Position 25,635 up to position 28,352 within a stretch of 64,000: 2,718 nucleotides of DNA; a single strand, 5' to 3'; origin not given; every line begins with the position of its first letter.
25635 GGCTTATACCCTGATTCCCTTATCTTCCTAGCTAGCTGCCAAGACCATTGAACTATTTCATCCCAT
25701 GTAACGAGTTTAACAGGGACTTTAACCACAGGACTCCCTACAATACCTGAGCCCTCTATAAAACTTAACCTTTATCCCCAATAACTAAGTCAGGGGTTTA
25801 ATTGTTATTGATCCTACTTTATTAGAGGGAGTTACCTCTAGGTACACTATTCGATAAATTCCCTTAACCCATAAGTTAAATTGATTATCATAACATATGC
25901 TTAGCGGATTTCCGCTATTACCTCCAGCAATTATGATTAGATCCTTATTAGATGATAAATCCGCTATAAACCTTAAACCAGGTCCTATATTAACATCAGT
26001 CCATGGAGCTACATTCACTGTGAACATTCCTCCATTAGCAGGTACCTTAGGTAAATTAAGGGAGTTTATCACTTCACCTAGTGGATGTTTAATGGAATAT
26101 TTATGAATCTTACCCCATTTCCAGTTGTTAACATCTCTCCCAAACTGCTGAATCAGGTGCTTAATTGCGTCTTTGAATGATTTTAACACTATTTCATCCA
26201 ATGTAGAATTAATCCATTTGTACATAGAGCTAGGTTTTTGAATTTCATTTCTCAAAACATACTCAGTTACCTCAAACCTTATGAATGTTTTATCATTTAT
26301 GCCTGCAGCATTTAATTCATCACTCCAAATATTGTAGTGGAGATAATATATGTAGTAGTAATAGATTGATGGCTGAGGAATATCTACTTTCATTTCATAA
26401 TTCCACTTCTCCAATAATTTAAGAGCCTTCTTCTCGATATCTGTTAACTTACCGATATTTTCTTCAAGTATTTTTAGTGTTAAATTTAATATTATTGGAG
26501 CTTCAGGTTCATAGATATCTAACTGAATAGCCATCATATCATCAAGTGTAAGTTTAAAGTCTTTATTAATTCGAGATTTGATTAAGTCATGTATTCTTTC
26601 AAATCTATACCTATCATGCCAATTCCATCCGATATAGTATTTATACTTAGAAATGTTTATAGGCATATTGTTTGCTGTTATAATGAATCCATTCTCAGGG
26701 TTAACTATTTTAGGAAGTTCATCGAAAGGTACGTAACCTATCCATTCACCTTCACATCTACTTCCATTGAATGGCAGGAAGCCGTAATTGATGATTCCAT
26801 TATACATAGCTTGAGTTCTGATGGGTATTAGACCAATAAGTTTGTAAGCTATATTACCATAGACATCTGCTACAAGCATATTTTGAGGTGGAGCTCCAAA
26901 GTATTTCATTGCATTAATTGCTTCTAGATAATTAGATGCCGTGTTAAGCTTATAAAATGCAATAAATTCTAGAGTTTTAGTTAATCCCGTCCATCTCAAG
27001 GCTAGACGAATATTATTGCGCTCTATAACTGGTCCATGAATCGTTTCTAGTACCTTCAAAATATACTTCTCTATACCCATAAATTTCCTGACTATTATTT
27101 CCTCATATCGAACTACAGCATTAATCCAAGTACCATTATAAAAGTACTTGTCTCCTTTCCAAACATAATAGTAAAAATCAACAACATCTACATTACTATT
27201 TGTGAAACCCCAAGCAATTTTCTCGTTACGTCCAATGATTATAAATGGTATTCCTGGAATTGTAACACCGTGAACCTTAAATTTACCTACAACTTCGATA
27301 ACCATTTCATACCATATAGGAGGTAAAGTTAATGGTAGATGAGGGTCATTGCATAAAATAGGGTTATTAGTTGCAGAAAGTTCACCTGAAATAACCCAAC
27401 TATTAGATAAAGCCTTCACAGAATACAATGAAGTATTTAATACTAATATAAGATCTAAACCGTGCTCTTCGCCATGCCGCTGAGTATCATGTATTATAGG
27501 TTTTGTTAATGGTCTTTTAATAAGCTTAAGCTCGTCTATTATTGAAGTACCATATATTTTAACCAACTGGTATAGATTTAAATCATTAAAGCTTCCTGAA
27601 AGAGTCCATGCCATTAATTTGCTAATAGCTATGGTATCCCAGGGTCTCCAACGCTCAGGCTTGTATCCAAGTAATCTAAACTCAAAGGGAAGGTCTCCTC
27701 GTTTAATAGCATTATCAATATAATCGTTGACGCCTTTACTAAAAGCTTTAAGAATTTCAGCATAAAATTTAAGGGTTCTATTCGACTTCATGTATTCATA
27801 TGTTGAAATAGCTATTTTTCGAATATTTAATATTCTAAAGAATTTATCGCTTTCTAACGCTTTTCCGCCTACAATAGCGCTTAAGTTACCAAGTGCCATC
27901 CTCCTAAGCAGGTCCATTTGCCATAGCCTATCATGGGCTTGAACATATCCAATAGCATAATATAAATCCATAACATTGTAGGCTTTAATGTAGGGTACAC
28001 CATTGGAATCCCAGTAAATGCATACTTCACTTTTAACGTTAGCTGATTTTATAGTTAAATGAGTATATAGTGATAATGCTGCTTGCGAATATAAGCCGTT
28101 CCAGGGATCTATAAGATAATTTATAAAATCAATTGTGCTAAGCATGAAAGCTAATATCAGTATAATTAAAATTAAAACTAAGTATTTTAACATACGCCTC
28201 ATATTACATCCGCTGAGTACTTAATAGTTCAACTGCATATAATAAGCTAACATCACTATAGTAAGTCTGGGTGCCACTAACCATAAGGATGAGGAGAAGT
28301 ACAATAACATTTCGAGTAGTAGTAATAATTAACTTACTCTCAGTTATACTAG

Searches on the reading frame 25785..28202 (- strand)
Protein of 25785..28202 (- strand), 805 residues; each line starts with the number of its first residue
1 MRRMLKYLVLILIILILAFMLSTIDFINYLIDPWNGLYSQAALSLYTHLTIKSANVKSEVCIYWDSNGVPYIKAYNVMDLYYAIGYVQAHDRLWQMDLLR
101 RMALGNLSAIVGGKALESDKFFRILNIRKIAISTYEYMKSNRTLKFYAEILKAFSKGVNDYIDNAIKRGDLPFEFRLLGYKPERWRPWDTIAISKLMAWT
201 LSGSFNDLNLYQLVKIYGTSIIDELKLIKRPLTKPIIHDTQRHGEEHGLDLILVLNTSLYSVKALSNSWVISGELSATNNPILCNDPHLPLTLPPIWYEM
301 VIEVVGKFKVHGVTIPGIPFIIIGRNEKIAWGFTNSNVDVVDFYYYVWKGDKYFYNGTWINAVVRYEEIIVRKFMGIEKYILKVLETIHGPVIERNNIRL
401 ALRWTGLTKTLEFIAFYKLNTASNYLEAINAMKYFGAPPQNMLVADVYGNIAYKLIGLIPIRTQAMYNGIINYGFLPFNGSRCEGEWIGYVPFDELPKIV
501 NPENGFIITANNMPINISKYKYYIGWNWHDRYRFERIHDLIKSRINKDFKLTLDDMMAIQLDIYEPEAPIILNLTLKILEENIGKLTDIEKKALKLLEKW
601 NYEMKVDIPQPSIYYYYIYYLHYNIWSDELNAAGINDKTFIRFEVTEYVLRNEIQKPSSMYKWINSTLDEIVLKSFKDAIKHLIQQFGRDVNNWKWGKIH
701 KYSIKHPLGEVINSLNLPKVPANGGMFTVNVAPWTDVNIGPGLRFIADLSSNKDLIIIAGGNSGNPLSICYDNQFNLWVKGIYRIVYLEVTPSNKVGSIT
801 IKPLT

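Call 99: search_protein_families(library=pfam, proteins=[window:25785-28202:-], max_evalue=0.00001)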
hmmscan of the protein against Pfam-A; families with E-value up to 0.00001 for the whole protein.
window:25785-28202:- (805 aa): 1 family
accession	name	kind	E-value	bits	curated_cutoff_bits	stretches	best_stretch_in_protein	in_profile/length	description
PF01804.23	Penicil_amidase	-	3.2e-186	621.8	21.3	1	60-786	2-666/675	Penicillin amidase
